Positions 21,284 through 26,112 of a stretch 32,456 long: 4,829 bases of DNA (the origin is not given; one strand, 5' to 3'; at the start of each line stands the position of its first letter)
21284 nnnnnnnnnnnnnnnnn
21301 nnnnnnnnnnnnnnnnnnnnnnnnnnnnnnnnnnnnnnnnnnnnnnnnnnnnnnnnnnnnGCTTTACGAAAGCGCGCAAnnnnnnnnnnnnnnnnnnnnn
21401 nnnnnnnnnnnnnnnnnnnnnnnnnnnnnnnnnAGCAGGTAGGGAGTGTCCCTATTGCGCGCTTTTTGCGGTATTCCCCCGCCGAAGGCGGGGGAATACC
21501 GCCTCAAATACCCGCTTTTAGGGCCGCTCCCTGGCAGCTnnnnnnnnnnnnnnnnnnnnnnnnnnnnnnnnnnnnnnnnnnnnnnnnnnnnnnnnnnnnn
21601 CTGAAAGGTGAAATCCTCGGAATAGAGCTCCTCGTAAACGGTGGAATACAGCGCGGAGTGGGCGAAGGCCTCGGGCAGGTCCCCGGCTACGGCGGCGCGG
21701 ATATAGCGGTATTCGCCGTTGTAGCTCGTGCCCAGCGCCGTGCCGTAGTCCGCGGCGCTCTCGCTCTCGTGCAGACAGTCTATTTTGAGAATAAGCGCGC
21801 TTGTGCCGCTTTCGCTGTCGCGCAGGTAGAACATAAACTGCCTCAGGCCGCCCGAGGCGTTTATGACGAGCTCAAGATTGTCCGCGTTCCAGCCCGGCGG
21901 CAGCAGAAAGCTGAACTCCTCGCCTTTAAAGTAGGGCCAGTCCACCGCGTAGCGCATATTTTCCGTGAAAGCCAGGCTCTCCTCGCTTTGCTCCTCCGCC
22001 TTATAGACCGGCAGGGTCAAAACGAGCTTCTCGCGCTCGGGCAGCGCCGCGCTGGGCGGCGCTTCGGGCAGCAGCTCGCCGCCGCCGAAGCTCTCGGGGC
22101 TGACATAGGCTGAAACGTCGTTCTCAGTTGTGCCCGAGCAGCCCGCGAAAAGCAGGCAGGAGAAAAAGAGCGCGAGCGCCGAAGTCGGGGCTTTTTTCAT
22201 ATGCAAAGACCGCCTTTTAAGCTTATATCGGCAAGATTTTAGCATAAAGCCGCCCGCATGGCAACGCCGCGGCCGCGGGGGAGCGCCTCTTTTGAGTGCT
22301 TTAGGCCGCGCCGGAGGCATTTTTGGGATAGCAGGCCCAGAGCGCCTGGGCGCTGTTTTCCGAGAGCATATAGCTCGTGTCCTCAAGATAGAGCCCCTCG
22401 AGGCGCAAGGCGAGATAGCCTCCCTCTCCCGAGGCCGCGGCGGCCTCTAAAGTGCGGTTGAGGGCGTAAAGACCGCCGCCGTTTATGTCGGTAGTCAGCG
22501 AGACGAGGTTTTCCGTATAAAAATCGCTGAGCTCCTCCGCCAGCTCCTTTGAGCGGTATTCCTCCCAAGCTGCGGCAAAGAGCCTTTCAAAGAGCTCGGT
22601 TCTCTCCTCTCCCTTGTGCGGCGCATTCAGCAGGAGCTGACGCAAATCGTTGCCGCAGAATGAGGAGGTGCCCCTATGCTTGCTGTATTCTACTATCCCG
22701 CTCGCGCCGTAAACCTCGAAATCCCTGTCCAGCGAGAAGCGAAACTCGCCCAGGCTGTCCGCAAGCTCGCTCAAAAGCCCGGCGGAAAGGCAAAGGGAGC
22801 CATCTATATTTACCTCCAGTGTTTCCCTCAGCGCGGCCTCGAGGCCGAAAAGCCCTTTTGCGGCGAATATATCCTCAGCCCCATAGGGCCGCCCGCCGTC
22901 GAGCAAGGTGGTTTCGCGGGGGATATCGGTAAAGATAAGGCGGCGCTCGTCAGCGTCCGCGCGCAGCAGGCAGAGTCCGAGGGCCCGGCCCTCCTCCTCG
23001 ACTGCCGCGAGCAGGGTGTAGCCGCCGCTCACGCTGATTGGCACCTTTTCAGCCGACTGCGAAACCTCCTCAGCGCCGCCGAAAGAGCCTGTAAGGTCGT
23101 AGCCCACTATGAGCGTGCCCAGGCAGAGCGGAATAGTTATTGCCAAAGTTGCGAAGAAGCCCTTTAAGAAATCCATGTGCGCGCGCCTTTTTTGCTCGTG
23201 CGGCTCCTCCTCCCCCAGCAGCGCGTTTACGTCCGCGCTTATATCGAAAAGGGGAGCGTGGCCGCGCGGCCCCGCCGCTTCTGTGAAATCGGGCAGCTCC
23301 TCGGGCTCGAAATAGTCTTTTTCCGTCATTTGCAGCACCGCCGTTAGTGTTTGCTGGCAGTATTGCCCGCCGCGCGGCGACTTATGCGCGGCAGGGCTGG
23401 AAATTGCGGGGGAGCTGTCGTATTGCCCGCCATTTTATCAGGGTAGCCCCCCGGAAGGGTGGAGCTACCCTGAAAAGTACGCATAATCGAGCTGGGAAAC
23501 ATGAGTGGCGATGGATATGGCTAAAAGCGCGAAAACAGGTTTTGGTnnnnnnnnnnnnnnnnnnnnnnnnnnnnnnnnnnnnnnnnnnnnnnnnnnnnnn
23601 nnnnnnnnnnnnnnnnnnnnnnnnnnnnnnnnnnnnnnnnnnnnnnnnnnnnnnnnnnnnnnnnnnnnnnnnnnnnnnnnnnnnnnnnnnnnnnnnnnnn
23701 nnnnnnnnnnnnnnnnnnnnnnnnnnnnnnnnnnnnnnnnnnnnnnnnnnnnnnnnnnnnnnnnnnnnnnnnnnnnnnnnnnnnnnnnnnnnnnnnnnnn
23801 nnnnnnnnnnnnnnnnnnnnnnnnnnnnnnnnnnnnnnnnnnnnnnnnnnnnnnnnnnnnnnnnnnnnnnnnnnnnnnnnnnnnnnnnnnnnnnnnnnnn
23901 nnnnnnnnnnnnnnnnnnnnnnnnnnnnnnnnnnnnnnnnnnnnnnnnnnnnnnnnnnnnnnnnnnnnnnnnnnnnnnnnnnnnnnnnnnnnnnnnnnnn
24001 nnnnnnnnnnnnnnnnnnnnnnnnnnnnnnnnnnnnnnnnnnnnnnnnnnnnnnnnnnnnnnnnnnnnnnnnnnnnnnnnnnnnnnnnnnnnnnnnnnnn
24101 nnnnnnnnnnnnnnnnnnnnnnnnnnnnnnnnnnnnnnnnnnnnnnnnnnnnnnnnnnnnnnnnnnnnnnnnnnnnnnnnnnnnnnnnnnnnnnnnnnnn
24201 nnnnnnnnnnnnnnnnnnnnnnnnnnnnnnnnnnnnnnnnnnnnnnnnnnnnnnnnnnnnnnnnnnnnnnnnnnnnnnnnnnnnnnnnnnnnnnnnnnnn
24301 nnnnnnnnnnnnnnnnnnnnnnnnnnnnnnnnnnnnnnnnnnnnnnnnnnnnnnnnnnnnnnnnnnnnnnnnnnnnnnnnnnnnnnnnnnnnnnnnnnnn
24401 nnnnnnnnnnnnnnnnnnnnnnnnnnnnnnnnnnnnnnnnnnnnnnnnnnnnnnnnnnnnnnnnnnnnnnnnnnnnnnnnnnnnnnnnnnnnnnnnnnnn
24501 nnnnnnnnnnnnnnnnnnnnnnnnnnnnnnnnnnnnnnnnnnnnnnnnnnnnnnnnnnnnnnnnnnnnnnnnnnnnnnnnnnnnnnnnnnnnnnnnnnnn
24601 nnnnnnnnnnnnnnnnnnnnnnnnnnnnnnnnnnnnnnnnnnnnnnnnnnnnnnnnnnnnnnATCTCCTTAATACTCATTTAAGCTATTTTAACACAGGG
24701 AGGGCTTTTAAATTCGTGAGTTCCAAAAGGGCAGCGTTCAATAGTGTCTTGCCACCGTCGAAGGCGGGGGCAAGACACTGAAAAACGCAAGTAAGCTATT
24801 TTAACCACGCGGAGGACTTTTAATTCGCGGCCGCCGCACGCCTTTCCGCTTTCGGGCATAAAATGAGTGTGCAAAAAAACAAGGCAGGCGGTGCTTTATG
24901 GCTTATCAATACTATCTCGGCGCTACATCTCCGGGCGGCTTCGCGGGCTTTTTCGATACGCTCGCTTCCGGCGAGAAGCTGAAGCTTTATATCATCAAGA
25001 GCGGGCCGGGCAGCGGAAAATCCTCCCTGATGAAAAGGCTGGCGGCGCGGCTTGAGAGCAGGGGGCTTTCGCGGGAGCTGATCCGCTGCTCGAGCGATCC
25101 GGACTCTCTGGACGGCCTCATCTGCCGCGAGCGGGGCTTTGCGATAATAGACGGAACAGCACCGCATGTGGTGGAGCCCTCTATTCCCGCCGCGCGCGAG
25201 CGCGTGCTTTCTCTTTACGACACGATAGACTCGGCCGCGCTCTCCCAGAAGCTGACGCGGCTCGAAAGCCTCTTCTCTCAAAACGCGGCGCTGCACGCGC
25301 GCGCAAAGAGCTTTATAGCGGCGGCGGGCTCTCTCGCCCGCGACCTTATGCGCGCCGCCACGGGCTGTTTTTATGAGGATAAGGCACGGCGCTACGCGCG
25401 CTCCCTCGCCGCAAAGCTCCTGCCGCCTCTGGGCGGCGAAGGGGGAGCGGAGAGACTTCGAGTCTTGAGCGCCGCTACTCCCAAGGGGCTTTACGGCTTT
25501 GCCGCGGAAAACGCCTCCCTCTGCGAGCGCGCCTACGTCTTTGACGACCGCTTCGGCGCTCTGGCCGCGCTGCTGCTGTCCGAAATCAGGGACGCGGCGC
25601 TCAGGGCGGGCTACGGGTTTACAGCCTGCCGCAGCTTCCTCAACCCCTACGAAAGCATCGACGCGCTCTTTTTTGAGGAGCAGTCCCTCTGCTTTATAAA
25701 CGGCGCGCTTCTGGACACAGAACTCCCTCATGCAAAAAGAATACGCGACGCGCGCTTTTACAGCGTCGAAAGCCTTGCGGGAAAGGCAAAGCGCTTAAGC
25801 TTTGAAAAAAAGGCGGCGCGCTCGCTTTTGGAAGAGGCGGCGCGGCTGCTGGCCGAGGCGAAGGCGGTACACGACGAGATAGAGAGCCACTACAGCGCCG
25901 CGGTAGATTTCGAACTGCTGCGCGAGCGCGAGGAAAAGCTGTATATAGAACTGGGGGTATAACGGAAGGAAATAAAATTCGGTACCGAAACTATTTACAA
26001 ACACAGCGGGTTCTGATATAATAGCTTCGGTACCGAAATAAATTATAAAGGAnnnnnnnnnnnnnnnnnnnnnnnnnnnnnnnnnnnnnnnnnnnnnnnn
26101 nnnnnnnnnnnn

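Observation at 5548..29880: Dense, previously unannotated family of palindromic MITE/REP-like repeats occupying nearly every intergenic spacer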

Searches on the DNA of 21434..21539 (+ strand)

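Call 49: search_dna_similar(query=window:21434-21539:+, collection=phages, mode=distant, max_evalue=1, max_rows=15)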
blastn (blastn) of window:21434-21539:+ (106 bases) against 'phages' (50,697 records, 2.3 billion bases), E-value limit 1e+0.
No match.

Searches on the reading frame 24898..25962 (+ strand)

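Call 7: search_protein_families(library=pfam, proteins=[window:24898-25962:+])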
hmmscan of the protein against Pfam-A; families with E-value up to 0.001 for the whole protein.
window:24898-25962:+ (354 aa): 0 families

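Call 37: search_protein_families(library=ncbifam, proteins=[window:24898-25962:+], max_evalue=0.01)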
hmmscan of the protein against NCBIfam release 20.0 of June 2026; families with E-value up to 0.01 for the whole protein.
window:24898-25962:+ (354 aa): 5 families
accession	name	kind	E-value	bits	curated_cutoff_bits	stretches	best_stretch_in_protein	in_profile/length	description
NF005320.0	PRK06851.1-6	equivalog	3.8e-36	124.8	556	1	5-347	8-352/363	hypothetical protein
NF005317.0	PRK06851.1-1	equivalog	5e-33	114.9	689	1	4-346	7-351/369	hypothetical protein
NF005318.0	PRK06851.1-2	equivalog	1.7e-13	50.5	734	1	5-96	189-278/353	hypothetical protein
NF005319.0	PRK06851.1-5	equivalog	9e-08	31.5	739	1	26-117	45-136/360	hypothetical protein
NF006746.0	PRK09270.1-5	subfamily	0.0054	15.7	250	1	23-80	16-71/210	nucleoside/nucleotide kinase family protein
